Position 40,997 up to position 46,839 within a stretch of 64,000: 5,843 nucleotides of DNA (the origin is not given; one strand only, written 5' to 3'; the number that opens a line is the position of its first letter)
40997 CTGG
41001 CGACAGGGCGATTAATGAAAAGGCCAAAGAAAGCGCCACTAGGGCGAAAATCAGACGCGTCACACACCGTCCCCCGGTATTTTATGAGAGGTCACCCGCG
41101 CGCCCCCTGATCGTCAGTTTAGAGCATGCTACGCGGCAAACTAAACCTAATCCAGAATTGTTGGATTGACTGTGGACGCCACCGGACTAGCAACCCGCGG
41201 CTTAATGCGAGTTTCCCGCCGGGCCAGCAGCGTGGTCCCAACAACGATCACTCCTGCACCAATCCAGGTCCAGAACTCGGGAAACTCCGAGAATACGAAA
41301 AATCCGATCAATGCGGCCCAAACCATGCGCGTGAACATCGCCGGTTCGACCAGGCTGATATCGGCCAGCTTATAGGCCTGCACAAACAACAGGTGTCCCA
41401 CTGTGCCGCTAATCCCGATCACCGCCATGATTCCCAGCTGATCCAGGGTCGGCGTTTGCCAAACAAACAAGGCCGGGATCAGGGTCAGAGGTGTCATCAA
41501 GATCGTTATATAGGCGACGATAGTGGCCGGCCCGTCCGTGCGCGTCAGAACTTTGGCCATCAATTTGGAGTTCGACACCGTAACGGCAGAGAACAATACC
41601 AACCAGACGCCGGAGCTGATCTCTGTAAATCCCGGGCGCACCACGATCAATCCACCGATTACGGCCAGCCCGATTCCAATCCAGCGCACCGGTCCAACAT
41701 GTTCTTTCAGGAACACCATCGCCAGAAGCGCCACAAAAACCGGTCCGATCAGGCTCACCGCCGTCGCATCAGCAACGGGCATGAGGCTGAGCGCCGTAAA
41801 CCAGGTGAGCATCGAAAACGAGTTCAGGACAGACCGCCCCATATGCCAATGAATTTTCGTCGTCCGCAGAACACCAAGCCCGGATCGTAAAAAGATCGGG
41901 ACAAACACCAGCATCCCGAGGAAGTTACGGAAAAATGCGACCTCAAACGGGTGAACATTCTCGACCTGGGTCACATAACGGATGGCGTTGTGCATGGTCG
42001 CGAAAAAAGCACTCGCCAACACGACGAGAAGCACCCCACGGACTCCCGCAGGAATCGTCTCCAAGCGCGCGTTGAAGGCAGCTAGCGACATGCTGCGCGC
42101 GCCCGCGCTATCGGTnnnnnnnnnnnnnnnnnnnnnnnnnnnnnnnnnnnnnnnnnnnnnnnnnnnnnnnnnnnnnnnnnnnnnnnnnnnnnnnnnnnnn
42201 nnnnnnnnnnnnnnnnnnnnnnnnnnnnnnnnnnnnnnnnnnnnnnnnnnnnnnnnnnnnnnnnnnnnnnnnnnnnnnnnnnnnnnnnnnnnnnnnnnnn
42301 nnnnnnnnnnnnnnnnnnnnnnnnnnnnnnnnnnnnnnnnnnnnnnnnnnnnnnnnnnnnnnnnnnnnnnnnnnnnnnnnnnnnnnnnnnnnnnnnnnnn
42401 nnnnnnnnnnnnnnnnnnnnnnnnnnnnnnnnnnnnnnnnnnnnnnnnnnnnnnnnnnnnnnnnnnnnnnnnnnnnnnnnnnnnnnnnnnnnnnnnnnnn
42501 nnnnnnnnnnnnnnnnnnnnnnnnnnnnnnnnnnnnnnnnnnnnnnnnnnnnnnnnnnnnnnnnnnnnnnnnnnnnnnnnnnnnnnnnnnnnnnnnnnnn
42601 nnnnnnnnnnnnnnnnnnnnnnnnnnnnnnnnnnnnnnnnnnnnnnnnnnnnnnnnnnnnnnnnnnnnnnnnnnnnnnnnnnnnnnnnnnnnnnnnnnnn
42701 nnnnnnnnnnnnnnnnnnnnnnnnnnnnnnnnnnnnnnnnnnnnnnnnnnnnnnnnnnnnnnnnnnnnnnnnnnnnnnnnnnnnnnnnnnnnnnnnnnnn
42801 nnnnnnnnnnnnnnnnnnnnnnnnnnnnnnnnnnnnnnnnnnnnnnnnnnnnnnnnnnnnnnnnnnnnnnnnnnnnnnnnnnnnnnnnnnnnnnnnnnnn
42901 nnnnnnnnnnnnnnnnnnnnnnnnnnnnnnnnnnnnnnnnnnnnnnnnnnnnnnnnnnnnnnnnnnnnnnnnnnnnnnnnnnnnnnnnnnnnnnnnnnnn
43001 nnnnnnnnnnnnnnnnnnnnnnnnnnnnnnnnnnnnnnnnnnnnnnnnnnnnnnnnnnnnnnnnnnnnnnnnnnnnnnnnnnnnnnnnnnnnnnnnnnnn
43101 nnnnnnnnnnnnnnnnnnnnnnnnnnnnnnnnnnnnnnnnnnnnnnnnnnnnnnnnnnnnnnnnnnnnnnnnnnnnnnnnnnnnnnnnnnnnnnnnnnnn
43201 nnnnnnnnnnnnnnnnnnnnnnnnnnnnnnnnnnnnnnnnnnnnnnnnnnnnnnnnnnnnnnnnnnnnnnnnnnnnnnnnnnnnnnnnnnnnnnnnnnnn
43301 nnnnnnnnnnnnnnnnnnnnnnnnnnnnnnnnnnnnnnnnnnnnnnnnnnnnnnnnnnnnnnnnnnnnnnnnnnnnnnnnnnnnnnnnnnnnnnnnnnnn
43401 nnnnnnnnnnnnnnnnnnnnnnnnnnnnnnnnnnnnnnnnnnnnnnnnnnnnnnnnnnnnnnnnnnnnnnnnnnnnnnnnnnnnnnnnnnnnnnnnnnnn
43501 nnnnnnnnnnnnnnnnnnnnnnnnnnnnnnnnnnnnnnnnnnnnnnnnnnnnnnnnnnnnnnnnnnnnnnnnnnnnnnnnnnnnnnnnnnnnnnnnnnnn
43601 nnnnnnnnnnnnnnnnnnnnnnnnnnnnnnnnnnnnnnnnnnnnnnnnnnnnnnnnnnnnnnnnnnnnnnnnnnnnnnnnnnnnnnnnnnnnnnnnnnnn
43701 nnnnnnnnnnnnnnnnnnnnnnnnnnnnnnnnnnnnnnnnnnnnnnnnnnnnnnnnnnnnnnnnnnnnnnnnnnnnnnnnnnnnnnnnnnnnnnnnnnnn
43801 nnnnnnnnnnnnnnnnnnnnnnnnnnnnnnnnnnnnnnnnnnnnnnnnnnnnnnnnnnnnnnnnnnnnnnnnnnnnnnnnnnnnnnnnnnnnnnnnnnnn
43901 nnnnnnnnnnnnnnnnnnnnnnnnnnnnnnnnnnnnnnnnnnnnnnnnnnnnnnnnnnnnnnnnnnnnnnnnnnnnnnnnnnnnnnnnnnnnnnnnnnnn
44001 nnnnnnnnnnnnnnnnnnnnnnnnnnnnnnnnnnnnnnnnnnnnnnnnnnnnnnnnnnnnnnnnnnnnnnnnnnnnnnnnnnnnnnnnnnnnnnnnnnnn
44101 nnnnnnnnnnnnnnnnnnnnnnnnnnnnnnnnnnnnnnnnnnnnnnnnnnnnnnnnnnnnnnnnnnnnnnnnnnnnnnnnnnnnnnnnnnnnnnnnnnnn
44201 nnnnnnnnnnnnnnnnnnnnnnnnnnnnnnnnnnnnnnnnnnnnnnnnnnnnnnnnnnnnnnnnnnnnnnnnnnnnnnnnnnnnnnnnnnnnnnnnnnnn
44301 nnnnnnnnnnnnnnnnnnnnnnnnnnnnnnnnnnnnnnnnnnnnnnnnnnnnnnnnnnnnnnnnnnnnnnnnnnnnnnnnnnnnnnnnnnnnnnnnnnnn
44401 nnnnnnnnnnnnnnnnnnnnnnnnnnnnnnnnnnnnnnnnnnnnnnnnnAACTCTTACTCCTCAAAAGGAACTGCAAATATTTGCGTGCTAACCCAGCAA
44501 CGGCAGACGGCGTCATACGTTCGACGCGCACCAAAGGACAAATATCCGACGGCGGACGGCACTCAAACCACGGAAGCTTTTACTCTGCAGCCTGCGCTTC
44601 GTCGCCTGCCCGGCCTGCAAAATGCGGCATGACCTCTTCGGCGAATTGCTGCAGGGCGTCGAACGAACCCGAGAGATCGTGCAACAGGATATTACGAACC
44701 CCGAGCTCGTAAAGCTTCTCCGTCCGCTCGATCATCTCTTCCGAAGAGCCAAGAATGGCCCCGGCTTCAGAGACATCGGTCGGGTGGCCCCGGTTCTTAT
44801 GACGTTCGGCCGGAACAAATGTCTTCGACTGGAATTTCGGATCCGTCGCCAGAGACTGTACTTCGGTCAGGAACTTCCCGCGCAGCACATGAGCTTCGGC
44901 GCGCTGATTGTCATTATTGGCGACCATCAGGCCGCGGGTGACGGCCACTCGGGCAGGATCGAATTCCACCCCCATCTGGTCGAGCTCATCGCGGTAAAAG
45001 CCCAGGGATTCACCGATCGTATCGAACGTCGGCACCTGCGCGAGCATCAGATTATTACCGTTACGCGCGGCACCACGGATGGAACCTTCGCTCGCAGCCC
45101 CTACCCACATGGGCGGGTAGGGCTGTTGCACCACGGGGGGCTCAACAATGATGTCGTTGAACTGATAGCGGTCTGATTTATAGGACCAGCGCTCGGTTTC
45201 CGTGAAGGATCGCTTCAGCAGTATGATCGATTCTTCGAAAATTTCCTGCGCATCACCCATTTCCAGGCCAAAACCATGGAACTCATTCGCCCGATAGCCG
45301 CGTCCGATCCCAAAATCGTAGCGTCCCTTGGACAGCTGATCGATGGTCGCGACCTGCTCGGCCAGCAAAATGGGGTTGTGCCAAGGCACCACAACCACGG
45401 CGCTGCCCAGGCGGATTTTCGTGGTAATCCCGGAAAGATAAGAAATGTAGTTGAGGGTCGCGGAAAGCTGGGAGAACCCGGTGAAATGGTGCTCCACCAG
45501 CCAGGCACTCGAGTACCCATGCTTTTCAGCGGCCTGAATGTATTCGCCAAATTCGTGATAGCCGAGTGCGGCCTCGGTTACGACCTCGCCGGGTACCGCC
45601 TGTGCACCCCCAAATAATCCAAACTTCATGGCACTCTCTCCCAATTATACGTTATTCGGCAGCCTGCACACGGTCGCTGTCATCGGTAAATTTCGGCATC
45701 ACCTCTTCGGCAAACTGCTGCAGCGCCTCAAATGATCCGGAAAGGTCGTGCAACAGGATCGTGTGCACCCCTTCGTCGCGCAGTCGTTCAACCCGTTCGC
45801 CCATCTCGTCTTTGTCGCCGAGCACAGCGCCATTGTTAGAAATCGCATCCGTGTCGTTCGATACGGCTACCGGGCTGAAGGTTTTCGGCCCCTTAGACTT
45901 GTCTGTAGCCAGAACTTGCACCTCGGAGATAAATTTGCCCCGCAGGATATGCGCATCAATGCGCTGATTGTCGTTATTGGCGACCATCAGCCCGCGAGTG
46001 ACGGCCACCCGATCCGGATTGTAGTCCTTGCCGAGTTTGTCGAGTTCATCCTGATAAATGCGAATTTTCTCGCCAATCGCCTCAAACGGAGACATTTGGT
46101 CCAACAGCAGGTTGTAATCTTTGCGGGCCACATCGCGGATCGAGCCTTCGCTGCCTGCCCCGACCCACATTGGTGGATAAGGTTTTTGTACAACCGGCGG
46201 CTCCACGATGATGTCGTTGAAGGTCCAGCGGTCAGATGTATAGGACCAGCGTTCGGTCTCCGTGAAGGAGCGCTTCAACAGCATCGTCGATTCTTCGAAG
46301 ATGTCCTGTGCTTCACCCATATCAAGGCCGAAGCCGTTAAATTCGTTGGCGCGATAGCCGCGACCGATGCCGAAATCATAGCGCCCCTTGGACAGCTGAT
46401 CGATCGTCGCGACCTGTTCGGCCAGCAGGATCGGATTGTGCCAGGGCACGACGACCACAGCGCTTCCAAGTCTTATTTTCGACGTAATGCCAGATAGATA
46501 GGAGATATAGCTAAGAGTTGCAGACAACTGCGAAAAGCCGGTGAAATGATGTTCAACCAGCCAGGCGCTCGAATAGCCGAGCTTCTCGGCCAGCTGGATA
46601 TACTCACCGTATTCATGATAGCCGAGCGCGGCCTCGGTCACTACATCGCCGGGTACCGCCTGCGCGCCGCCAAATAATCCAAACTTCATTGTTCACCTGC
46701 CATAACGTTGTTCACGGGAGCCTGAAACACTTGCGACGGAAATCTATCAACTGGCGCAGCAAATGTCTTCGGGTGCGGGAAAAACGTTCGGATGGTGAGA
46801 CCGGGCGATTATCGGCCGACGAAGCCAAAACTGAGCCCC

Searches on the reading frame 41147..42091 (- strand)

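Call 36: search_protein_families(library=pfam, proteins=[window:41147-42091:-])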
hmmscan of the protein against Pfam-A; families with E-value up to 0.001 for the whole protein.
window:41147-42091:- (314 aa): 1 family
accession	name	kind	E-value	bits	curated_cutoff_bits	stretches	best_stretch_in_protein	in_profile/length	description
PF00892.27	EamA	-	3.4e-33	115.2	28.2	2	18-151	2-134/135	EamA-like transporter family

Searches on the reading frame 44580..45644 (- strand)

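Call 34: search_protein_families(library=pfam, proteins=[window:44580-45644:-])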
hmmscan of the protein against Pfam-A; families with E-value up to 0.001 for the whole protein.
window:44580-45644:- (354 aa): 1 family
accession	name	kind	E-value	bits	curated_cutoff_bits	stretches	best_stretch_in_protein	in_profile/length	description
PF00296.26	Bac_luciferase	-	5.5e-53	180.8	27.9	1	6-317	1-313/314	Luciferase-like monooxygenase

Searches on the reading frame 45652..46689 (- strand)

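Call 34: search_protein_families(library=pfam, proteins=[window:45652-46689:-])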
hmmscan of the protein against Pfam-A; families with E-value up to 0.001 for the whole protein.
window:45652-46689:- (345 aa): 1 family
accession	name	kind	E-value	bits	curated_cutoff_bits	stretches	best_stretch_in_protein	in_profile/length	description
PF00296.26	Bac_luciferase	-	5.1e-52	177.6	27.9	1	1-309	1-313/314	Luciferase-like monooxygenase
